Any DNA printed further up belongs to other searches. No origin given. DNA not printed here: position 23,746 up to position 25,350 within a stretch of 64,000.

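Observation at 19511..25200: Divergently transcribed CorA/MRS2 paralogue pair, one with canonical GMN and one with TMN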

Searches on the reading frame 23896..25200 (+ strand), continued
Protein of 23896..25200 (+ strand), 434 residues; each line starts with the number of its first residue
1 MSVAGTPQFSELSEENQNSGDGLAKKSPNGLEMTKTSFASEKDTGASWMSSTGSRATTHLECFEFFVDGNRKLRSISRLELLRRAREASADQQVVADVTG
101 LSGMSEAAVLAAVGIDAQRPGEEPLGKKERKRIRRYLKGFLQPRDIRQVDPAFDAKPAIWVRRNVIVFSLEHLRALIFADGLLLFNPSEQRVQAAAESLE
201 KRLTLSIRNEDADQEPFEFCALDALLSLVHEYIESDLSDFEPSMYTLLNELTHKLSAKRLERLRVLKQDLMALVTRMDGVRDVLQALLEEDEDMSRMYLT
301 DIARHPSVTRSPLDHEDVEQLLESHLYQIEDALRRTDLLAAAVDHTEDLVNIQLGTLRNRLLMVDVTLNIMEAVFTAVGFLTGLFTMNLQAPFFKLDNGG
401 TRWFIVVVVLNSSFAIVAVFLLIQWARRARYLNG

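Call 34: find_homologous_proteins(query=P0060)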
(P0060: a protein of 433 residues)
Query P0060 (433 aa): 27 proteins with E <= 0.001 among 8000 candidates.
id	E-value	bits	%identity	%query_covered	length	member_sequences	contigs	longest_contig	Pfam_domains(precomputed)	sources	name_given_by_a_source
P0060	2.4e-286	967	100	100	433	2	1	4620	PF22099.2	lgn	-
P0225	2.0e-226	770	81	100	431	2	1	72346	PF22099.2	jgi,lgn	jgi:Mg2+ and Co2+ transporter CorA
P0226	9.5e-201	685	81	87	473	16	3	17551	PF22099.2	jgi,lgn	jgi:regulator of replication initiation timing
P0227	1.7e-111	392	51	86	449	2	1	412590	PF22099.2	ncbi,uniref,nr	ncbi:hypothetical protein CDCA_CDCA11G3109 [Cyanidium caldarium]|uniref:Magnesium transporter n=1 Ta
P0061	6.7e-83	297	40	85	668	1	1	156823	PF22099.2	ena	-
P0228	1.1e-77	280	38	99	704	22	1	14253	PF01544.24,PF22099.2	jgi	-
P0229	1.2e-72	264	38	87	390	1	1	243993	PF01544.24,PF22099.2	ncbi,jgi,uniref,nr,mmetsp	ncbi:CorA Metal Ion Transporter (MIT) Family (nucleomorph) [Chroomonas mesostigmatica CCMP1168]|unir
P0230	3.4e-67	246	42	72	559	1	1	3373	PF01544.24,PF22099.2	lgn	-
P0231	4.2e-67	245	44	68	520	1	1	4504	PF22099.2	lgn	-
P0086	5.6e-64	235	43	70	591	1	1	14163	PF01544.24,PF22099.2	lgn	-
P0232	1.5e-62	230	35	91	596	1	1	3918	PF01544.24,PF22099.2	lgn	-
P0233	1.3e-61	227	35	85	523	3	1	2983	PF01544.24,PF22099.2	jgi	-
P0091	4.1e-61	226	43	68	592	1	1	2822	PF01544.24,PF22099.2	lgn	-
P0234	1.1e-60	224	42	69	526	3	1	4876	PF01544.24,PF22099.2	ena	-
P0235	4.4e-60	222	42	68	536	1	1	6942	PF01544.24,PF22099.2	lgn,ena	-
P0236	4.6e-59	219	42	67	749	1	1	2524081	PF01544.24,PF22099.2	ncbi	ncbi:hypothetical protein MMPV_001635 [Pyropia vietnamensis]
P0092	4.0e-57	212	36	70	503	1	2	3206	PF01544.24,PF22099.2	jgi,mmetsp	mmetsp:Transcript_23803/g.59159 ORF Transcript_23803/g.59159 Transcript_23803/m.59159 type:complete 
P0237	4.6e-57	212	41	70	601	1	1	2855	PF01544.24,PF22099.2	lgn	-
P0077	1.2e-55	208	34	89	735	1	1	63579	PF22099.2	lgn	-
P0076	4.6e-55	206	36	72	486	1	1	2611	PF22099.2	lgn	-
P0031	1.8e-46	177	38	67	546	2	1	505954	PF22099.2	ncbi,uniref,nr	ncbi:hypothetical protein CDCA_CDCA07G2082 [Cyanidium caldarium]|uniref:Magnesium transporter n=1 Ta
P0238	3.6e-46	176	41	59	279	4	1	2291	PF22099.2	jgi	jgi:magnesium transporter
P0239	2.1e-37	147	39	58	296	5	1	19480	PF01544.24,PF22099.2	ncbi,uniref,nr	ncbi:10268_t:CDS:2 [Paraglomus occultum]|uniref:Magnesium transporter n=1 Tax=Paraglomus occultum Ta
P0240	2.0e-33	134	36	57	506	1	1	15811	PF01544.24,PF22099.2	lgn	-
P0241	4.1e-30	123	35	63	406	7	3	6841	PF22099.2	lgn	-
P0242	2.5e-26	111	33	57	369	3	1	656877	PF01544.24,PF22099.2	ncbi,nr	ncbi:hypothetical protein LJB42_003730 [Komagataella kurtzmanii]|nr:hypothetical protein LJB42_00373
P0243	1.9e-13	69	27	67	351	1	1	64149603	PF22099.2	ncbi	ncbi:hypothetical protein Bca4012_047613 [Brassica carinata]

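Call 37: list_cluster_members(proteins=[P0226, P0228, P0225])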
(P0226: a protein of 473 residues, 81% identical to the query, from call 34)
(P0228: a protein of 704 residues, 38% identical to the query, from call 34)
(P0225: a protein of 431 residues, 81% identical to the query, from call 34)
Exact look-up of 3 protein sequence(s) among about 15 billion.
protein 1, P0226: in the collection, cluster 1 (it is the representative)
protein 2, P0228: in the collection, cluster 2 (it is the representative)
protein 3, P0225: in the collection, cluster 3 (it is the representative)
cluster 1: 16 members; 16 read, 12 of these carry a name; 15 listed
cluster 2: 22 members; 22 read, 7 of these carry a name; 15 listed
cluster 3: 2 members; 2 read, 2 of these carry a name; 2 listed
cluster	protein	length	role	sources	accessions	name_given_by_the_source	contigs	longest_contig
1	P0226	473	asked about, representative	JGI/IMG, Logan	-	regulator of replication initiation timing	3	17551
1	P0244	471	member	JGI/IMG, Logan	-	regulator of replication initiation timing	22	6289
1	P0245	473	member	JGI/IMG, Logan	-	regulator of replication initiation timing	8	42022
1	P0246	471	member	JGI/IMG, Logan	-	regulator of replication initiation timing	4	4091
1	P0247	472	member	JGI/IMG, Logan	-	regulator of replication initiation timing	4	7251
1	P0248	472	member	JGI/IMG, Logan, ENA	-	regulator of replication initiation timing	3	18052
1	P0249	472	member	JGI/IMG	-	regulator of replication initiation timing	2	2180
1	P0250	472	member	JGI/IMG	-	regulator of replication initiation timing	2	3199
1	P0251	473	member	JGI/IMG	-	regulator of replication initiation timing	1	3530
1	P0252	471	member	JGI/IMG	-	regulator of replication initiation timing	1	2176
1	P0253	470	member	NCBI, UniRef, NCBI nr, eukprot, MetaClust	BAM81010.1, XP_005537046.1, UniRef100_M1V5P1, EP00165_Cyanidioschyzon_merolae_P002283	similar to mitochondrial magnesium transporter Mrs2p [Cyanidioschyzon merolae strain 10D] | Magnesium transporter n=1 Tax=Cyanidioschyzon merolae (strain NIES-3377 / 10D) ... | XP_005537046.1 similar to mitochondrial magnesium transporter Mrs2p [Cyanidioschyzon ...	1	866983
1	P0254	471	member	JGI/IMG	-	regulator of replication initiation timing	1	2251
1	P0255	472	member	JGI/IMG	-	-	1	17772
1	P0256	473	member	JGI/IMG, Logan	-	-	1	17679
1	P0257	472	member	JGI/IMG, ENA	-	-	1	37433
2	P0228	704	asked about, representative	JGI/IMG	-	-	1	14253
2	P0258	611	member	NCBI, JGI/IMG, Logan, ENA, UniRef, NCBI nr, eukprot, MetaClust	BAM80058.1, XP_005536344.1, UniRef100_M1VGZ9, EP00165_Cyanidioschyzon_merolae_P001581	similar to mitochondrial magnesium transporter Mrs2p [Cyanidioschyzon merolae strain 10D] | Mg2+ and Co2+ transporter CorA | Magnesium transporter n=1 Tax=Cyanidioschyzon merolae (strain NIES-3377 / 10D) ...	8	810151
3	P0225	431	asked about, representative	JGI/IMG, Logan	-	Mg2+ and Co2+ transporter CorA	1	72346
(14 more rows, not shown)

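Call 41: find_encoding_contigs(protein=P0001, flank=6000, max_places=6)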
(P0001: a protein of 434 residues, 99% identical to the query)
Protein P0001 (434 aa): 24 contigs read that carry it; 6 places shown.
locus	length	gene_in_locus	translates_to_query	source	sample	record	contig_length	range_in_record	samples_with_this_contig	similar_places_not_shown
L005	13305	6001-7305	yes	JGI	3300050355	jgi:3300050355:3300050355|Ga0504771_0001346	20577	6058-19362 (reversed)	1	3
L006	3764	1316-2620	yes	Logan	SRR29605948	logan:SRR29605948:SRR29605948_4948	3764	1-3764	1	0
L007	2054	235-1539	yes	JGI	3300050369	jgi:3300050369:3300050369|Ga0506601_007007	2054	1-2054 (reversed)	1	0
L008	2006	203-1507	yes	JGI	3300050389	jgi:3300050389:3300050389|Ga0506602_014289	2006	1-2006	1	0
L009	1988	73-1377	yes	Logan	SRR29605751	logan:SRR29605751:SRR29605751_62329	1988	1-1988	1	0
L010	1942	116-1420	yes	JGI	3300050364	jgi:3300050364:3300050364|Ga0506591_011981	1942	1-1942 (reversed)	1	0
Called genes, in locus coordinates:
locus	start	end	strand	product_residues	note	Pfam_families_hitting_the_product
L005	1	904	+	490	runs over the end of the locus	PF00109:ketoacyl-synt, PF02801:Ketoacyl-synt_C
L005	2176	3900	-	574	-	PF22099:MRS2-like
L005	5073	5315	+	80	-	-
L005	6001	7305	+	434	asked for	PF22099:MRS2-like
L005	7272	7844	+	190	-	-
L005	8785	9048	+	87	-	-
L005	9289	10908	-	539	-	PF00899:ThiF, PF00581:Rhodanese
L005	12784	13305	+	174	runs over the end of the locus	-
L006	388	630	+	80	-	-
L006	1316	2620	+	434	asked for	PF22099:MRS2-like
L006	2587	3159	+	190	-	-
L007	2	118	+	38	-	?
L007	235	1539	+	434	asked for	PF22099:MRS2-like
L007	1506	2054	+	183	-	?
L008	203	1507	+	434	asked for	PF22099:MRS2-like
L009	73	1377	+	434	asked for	PF22099:MRS2-like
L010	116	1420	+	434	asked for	PF22099:MRS2-like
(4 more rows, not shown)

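Call 42: find_encoding_contigs(protein=P0042, flank=6000, max_places=3)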
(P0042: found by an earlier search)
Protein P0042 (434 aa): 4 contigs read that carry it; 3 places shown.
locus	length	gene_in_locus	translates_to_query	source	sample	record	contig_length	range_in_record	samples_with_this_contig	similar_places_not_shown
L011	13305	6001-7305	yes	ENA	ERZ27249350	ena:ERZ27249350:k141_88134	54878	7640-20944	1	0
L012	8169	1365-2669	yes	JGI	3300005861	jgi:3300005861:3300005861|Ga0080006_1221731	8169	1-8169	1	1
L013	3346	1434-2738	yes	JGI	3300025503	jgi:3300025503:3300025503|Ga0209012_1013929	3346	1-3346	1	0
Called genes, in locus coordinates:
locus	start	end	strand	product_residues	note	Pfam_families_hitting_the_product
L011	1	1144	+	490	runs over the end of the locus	PF00109:ketoacyl-synt, PF02801:Ketoacyl-synt_C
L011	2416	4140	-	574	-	PF22099:MRS2-like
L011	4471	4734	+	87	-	-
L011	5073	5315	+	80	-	-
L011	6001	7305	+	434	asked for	PF22099:MRS2-like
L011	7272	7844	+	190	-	-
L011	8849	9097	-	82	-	-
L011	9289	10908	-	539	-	PF00899:ThiF, PF00581:Rhodanese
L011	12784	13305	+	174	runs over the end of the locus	-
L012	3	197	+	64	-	?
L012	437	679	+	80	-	-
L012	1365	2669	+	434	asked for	PF22099:MRS2-like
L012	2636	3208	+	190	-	-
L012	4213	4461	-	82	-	-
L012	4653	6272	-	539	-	PF00899:ThiF, PF00581:Rhodanese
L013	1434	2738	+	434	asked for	PF22099:MRS2-like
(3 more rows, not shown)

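Call 60: predict_structure(alignment_id=A1)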
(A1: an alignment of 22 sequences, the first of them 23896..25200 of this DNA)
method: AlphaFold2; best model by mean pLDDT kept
length: 434 residues; sequences in the alignment: 22
mean_pLDDT: 73.2   pTM: 0.60
mean pLDDT of the five models: 73.2, 71.5, 71.3, 70.1, 69.9
residues with pLDDT >= 90: 111; 70-90: 187; 50-70: 45; < 50: 91
segments of 3 or more residues with pLDDT < 50: 1-56, 89-105, 116-122, 387-396
pLDDT, mean of each block of 10 residues (from residue 1): 36 33 32 30 29 50 88 86 69 39 49 47 61 68 82 84 89 90 91 92 79 75 93 91 88 82 90 93 93 89 80 89 94 92 86 82 83 80 60 49 77 84 79 58
secondary structure, 60 per line:
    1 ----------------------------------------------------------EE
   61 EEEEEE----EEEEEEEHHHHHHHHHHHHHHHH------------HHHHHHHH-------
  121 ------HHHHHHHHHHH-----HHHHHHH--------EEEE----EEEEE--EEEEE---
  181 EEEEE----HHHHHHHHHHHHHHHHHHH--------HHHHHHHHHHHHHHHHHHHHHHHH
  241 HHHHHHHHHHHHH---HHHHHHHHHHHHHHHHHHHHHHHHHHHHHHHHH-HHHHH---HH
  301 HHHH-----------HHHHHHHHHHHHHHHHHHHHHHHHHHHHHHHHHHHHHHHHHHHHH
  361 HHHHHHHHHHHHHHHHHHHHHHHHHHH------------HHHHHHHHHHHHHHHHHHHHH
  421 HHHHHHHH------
elements in order: E59-66 E71-77 H78-93 H106-113 H127-137 H143-149 E158-161 E166-170 E173-177 E181-185 H190-208 H217-253 H257-289 H291-295 H299-304 H316-387 H400-428

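Call 62: find_encoding_contigs(protein=P0226, flank=5000, max_places=2)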
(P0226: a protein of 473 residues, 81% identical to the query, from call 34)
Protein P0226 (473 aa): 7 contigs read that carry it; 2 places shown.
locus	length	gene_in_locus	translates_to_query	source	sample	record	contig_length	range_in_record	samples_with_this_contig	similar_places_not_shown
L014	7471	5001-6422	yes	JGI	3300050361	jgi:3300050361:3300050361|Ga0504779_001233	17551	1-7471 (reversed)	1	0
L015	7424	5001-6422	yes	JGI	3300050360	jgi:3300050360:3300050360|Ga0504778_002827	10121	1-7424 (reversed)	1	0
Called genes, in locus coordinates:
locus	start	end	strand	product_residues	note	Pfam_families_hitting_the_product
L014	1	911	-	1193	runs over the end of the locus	PF12894:ANAPC4_WD40 (faint), PF04762:Beta-prop_ELP1_1st, PF23797:Beta-prop_ELP1_2nd (weak), PF23925:A-sol_ELP1 (weak), PF23936:HB_ELP1 (faint)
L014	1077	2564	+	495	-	PF00583:Acetyltransf_1, PF13508:Acetyltransf_7 (weak), PF00439:Bromodomain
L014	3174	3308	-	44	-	-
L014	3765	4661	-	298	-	PF01876:RNase_P_p30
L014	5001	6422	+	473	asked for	PF22099:MRS2-like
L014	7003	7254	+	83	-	-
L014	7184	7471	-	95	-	?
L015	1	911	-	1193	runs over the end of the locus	PF12894:ANAPC4_WD40 (faint), PF04762:Beta-prop_ELP1_1st, PF23797:Beta-prop_ELP1_2nd (weak), PF23925:A-sol_ELP1 (weak), PF23936:HB_ELP1 (faint)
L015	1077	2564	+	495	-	PF00583:Acetyltransf_1, PF13508:Acetyltransf_7 (weak), PF00439:Bromodomain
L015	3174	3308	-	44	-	-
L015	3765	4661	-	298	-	PF01876:RNase_P_p30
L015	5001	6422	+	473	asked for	PF22099:MRS2-like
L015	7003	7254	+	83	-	-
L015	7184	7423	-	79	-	?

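Call 63: find_encoding_contigs(protein=P0228, flank=5000, max_places=2)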
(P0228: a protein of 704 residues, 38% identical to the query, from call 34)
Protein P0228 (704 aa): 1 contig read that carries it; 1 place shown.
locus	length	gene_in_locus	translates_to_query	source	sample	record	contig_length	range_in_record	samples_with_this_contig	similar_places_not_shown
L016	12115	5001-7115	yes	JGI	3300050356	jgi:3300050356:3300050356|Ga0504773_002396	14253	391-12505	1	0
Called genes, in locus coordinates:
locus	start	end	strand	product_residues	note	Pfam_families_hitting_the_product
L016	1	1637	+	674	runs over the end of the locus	?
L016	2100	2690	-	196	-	PF04410:Gar1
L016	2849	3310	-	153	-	-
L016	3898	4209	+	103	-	-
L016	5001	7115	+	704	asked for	PF22099:MRS2-like, PF01544:CorA (weak)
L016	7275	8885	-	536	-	PF22099:MRS2-like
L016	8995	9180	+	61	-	-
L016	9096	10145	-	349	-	-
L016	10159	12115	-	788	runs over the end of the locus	PF05833:NFACT_N, PF05670:NFACT-R_1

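Call 64: fold_search(model_id=the predicted structure, library=pdb)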
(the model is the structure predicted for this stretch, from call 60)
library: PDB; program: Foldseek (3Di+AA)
matches with E <= 10: 480; with E <= 0.001: 59
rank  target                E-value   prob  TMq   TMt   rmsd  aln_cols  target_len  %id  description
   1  8q8p_A                5.9e-17  1.00  0.60  0.80   5.0       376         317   25  Cryo-EM structure of the magnesium channel CtMrs2 in the closed state (released 2024-11-27)
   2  8q8q_A                9.1e-16  1.00  0.59  0.79   4.7       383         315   24  Cryo-EM structure of the magnesium channel CtMrs2 in the open state (released 2024-11-27)
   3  3rkg                  7.4e-15  1.00  0.51  0.83   4.3       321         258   22  Structural and Functional Characterization of the Yeast Mg2+ Channel Mrs2 (released 2012-04-18)
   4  8ts1_A                3.5e-11  1.00  0.56  0.78   4.9       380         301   18  Cryo-EM structure of human MRS2 with Mg2+ (released 2024-08-14)
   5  8ip3_A                6.6e-11  1.00  0.58  0.76   5.3       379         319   18  Cryo-EM structure of hMRS2-Mg (released 2023-06-14)
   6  8tul_A                7.7e-11  1.00  0.56  0.74   5.1       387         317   18  Cryo-EM structure of the human MRS2 magnesium channel under Mg2+ condition (released 2023-09-13)
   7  8ip4_A                8.6e-11  1.00  0.57  0.75   5.4       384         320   19  Cryo-EM structure of hMRS-highEDTA (released 2023-06-14)
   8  8tup_A                1.8e-10  1.00  0.55  0.73   5.3       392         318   18  Cryo-EM structure of the human MRS2 magnesium channel under Mg2+-free condition (released 2023-09-13)
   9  8tmb_B                1.3e-06  1.00  0.43  0.52   8.8       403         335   12  Cryo-EM structure of CorA in complex with conformation-specific synthetic antibody C12 and 20 mM MgCl2, State MG20-1 (released 2025-02-12)
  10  8tmd_E                4.5e-06  1.00  0.46  0.55   8.7       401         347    9  Cryo-EM structure of CorA in complex with conformation-specific synthetic antibody C18 and 100 uM MgCl2, State MG0.1-1 (released 2025-02-12)
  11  8tmj_D                6.2e-06  1.00  0.45  0.53  10.6       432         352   12  Cryo-EM structure of CorA in complex with conformation-specific synthetic antibody C18 and 100 uM MgCl2, State MG0.1-2 (released 2025-02-12)
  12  8tmi_E                6.5e-06  1.00  0.45  0.56   9.3       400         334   11  Cryo-EM structure of CorA in complex with conformation-specific synthetic antibody C18 and 100 uM MgCl2, State MG0.1-2 (released 2025-02-12)
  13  5jrw_D                6.9e-06  1.00  0.45  0.55   8.1       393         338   12  Crystal structure of Thermotoga maritima mutant D89R/D253R (released 2017-01-25)
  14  8tmn_E                7.6e-06  1.00  0.46  0.55   8.1       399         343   10  Cryo-EM structure of magnesium depleted CorA in complex with conformation-specific synthetic antibody C18, State MGD-1 (released 2025-02-12)
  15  8tmc_E                8.1e-06  1.00  0.48  0.58   7.4       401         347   10  Cryo-EM structure of CorA in complex with conformation-specific synthetic antibody C12 and 20 mM MgCl2, State MG20-2 (released 2025-02-12)
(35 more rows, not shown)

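Call 66: find_encoding_contigs(protein=P0061, flank=6000, max_places=1)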
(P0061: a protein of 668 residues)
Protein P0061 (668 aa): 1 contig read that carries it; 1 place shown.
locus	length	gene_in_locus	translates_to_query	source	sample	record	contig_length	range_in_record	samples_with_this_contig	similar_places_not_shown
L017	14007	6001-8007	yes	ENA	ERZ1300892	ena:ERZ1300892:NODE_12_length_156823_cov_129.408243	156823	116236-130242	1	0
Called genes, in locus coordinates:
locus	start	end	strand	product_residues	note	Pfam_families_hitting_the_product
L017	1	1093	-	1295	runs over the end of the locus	PF02463:SMC_N, PF13175:AAA_15 (faint), PF13304:AAA_21 (weak), PF13476:AAA_23, PF13555:AAA_29 (faint), PF06470:SMC_hinge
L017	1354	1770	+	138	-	PF04032:Rpr2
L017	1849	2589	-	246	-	PF03100:CcmE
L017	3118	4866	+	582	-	PF02789:Peptidase_M17_N (weak), PF00883:Peptidase_M17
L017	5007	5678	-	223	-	PF04410:Gar1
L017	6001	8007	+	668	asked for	PF22099:MRS2-like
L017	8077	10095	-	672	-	PF05833:NFACT_N, PF05670:NFACT-R_1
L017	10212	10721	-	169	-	-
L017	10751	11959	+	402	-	PF09494:Slx4 (weak)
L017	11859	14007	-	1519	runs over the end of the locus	PF12254:DNA_pol_alpha_N, PF03104:DNA_pol_B_exo1, PF00136:DNA_pol_B, PF08996:zf-DNA_Pol (weak)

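Call 67: find_encoding_contigs(protein=P0225, flank=6000, max_places=1)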
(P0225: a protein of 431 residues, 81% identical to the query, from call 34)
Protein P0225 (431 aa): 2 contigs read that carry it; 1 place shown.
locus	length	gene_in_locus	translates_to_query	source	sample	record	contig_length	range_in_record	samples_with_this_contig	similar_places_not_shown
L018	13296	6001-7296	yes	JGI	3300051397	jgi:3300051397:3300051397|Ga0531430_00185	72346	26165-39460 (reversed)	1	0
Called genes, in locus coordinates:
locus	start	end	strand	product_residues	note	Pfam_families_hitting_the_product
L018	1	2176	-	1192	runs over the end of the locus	PF04762:Beta-prop_ELP1_1st, PF23797:Beta-prop_ELP1_2nd, PF23925:A-sol_ELP1 (weak)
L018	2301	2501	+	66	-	-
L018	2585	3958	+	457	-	PF00583:Acetyltransf_1, PF13508:Acetyltransf_7 (weak), PF00439:Bromodomain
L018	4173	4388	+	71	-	-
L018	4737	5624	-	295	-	PF01876:RNase_P_p30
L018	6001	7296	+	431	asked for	PF22099:MRS2-like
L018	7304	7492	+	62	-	-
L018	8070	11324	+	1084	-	PF00675:Peptidase_M16, PF05193:Peptidase_M16_C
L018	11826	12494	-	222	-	PF12766:Pyridox_oxase_2, PF01243:PNPOx_N, PF10590:PNP_phzG_C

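Call 73: find_related_loci(query=A3, collection=metagenome_contigs, flank=3000)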
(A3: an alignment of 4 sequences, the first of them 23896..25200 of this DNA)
Query A3 (434 aa) in metagenome_contigs; peptide patterns used: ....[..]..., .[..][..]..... (x = any residue, [..] = any of these).
600 stretches matched a pattern (row limit reached: there are more); 18 encode a relative of the query (tblastn E <= 1e-3); 18 distinct loci.
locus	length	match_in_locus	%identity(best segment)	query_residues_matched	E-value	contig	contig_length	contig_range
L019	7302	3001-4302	100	1-434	0e+0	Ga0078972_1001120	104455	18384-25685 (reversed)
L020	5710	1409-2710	100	1-434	0e+0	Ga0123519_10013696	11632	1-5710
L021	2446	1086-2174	39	58-427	6e-80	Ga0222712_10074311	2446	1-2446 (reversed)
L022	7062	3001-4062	40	60-425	2e-76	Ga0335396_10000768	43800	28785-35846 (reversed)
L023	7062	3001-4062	40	60-425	2e-76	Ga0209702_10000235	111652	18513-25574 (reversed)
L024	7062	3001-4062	40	60-425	7e-76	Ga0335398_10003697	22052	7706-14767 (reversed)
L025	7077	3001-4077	38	62-427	2e-74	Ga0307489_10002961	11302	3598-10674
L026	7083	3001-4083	38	60-427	3e-73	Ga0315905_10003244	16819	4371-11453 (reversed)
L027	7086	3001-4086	37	59-427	5e-73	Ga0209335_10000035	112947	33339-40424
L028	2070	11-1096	37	59-427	2e-75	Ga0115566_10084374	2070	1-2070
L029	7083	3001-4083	38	60-427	5e-73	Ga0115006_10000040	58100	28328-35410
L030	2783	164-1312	36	53-422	2e-69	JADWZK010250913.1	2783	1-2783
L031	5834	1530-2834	35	11-426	1e-62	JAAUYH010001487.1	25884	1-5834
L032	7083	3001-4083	38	60-427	3e-73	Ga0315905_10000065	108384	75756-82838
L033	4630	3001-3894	39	138-432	1e-56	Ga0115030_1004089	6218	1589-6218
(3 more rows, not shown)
